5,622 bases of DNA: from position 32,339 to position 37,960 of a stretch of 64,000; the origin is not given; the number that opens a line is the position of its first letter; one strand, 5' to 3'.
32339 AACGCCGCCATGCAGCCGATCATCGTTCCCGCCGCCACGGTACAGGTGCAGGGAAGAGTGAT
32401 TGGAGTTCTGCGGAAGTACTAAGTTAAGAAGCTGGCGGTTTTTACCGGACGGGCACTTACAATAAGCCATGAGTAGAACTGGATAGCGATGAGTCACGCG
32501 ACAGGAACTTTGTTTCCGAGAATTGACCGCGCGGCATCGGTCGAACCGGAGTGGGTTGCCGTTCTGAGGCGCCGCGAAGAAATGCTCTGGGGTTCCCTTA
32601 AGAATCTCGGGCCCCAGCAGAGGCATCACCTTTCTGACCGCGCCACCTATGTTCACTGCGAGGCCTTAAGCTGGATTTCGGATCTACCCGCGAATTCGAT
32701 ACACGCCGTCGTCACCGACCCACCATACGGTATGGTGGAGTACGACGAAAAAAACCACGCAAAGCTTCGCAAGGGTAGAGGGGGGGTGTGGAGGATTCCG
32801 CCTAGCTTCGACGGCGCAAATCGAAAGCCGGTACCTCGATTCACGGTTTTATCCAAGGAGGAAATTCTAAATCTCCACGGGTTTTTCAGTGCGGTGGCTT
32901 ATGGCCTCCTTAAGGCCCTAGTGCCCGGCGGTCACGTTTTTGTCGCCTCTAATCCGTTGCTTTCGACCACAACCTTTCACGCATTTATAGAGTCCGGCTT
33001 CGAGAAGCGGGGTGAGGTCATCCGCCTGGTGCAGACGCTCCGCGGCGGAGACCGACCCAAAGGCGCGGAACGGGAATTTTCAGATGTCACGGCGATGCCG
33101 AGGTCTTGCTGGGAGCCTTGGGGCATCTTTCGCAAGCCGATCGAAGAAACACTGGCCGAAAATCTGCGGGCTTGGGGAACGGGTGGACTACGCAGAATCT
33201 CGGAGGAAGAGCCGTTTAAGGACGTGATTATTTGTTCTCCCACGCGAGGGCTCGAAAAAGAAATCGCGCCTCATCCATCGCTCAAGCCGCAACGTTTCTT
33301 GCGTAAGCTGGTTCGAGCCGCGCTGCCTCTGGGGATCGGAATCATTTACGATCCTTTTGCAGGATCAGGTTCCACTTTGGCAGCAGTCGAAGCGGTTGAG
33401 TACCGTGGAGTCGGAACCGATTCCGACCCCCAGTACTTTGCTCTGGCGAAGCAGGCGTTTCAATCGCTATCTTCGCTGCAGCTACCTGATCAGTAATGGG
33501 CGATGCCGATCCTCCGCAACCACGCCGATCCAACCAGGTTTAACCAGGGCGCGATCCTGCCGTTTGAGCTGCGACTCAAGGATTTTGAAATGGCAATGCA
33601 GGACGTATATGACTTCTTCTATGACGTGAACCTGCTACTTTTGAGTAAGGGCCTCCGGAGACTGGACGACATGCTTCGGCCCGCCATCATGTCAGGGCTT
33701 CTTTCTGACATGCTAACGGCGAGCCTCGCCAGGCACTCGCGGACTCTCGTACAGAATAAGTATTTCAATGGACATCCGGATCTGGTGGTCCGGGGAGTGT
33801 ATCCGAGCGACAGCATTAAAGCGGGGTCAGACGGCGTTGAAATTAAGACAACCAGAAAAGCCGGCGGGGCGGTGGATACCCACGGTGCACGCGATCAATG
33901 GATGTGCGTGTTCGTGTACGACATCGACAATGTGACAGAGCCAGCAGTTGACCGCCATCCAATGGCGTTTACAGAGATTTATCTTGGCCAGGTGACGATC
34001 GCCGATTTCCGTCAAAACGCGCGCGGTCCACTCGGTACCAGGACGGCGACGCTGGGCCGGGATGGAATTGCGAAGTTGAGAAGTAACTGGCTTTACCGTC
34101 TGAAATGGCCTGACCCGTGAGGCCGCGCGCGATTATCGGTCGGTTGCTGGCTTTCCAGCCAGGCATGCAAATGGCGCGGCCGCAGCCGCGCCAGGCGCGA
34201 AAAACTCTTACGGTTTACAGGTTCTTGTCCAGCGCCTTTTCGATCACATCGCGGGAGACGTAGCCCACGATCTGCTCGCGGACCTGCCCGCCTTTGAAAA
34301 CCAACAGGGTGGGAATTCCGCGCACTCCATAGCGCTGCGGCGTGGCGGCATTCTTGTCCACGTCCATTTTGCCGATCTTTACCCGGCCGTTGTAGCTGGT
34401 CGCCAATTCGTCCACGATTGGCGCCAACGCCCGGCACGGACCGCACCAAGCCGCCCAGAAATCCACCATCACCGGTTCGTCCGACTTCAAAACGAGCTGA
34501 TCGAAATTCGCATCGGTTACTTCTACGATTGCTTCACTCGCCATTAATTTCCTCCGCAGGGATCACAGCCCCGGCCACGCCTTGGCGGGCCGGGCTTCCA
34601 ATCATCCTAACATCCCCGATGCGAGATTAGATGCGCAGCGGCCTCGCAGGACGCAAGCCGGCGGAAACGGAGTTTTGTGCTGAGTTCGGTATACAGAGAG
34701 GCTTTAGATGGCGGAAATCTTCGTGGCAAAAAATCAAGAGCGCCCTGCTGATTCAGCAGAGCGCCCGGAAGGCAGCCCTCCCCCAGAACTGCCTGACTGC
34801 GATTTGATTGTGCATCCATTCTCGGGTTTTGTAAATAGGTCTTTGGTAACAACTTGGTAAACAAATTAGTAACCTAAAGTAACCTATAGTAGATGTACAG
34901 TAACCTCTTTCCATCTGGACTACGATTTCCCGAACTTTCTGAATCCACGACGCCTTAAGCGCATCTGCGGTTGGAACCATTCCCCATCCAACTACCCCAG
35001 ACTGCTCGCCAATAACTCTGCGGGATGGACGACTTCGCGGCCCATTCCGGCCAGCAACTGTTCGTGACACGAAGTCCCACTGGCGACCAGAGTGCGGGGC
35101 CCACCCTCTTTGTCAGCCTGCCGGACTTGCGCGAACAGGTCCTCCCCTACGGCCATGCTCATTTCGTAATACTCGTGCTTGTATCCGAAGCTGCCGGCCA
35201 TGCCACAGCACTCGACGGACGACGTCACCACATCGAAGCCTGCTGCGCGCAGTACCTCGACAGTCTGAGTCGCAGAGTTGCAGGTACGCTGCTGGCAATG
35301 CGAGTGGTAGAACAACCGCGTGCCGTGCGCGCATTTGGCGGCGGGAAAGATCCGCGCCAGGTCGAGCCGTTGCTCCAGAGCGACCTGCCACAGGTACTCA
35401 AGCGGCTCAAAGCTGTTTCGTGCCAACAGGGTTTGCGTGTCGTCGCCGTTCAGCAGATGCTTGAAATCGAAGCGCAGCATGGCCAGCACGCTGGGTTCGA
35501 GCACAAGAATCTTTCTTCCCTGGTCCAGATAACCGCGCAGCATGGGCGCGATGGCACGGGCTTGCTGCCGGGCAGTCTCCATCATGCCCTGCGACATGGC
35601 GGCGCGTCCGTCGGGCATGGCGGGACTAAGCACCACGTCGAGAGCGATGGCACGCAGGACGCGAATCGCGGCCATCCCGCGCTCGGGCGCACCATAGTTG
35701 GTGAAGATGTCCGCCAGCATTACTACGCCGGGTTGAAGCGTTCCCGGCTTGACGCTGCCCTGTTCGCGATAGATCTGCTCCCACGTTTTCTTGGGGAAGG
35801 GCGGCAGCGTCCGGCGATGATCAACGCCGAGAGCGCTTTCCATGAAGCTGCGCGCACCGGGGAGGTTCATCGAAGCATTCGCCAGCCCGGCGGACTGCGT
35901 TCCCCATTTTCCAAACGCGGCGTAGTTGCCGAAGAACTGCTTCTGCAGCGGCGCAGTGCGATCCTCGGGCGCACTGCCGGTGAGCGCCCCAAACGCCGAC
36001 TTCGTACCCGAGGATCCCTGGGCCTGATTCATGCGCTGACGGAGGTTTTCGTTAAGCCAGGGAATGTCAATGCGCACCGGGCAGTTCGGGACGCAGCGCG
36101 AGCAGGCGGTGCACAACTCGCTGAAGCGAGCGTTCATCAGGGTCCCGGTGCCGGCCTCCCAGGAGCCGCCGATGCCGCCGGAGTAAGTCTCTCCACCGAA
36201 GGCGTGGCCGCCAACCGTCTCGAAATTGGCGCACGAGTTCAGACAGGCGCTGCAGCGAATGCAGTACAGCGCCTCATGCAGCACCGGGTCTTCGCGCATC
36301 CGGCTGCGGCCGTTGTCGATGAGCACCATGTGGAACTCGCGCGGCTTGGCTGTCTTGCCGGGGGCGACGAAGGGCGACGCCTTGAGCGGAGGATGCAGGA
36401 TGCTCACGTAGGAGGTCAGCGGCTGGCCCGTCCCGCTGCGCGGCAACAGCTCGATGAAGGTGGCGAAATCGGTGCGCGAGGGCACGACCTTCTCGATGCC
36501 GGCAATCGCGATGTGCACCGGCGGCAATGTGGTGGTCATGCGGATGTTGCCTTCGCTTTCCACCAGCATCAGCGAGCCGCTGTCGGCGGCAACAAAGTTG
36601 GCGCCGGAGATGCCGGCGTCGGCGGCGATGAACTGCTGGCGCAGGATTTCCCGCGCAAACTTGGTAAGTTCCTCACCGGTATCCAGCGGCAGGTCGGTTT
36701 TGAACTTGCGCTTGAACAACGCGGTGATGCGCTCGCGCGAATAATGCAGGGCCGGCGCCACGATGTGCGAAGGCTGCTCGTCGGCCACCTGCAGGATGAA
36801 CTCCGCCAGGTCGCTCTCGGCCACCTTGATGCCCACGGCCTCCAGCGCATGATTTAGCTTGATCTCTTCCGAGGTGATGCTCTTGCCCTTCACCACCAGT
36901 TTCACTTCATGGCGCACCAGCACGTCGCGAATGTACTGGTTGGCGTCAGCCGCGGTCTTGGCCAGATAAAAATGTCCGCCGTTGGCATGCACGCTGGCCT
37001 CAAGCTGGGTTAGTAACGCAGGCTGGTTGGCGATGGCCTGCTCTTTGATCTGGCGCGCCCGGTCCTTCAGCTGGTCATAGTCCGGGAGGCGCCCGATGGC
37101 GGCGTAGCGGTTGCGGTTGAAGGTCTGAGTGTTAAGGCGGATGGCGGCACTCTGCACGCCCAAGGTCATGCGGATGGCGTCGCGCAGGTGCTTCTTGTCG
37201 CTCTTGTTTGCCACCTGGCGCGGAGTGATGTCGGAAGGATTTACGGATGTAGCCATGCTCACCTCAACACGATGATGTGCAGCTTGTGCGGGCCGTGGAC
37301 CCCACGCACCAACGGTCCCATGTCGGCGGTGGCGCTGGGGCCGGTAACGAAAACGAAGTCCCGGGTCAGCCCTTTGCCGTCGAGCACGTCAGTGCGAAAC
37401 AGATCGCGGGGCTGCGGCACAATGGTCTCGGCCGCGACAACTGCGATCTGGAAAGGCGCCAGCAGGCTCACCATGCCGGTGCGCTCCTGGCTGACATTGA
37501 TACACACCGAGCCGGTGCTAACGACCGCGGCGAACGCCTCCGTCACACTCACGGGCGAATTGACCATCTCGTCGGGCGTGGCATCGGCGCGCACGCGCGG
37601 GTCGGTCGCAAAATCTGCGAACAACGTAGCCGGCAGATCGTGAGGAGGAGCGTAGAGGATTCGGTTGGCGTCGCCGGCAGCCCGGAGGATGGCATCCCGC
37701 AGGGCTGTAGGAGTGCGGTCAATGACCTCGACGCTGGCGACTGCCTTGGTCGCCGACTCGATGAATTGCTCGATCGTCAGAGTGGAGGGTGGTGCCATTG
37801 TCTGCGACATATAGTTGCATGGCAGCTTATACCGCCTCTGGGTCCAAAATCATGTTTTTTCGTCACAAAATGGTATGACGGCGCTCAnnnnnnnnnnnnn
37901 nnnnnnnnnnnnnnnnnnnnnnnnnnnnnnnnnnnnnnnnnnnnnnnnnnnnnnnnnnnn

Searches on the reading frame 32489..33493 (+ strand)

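Call 18: search_protein_families(library=pfam, proteins=[window:32489-33493:+], max_evalue=0.01)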
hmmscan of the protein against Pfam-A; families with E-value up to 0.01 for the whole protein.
window:32489-33493:+ (335 aa): 1 family
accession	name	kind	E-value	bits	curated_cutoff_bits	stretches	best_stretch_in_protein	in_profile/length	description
PF01555.25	N6_N4_Mtase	-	1.9e-13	51.3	26.7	1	239-321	136-220/221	DNA methylase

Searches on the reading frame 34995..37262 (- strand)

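Call 17: search_protein_families(library=pfam, proteins=[window:34995-37262:-], max_evalue=0.01)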
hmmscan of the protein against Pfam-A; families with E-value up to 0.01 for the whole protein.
window:34995-37262:- (756 aa): 9 families
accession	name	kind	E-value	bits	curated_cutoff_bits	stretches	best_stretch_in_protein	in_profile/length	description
PF02589.21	LUD_dom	-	3.5e-43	148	22.6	1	85-314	2-188/189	LUD domain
PF13183.11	Fer4_8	-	1.9e-08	35.1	27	1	331-398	2-68/68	4Fe-4S dicluster domain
PF13534.11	Fer4_17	-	7.1e-06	26.9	22.2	1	334-399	2-61/61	4Fe-4S dicluster domain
PF13237.11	Fer4_10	-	1.7e-05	25.1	25.5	0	382-403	7-22/53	4Fe-4S dicluster domain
PF12838.12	Fer4_7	-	5.2e-05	24.1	27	1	334-397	2-51/52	4Fe-4S dicluster domain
PF13187.11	Fer4_9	-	0.0003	21.2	27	1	333-397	1-50/52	4Fe-4S dicluster domain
PF12797.12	Fer4_2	-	0.0011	19.2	24.5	0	326-344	2-20/22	4Fe-4S binding domain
PF12837.12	Fer4_6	-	0.0021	18.4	25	0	382-396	7-21/24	4Fe-4S binding domain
PF14691.11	Fer4_20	-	0.0082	16.4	25.8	0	382-429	22-72/113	Dihydroprymidine dehydrogenase domain II, 4Fe-4S cluster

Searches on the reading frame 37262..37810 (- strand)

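Call 17: search_protein_families(library=pfam, proteins=[window:37262-37810:-], max_evalue=0.01)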
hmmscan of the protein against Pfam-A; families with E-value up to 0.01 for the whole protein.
window:37262-37810:- (183 aa): 1 family
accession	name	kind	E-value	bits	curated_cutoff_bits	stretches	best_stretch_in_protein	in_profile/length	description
PF02589.21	LUD_dom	-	4.2e-13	49.9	22.6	1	77-182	77-189/189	LUD domain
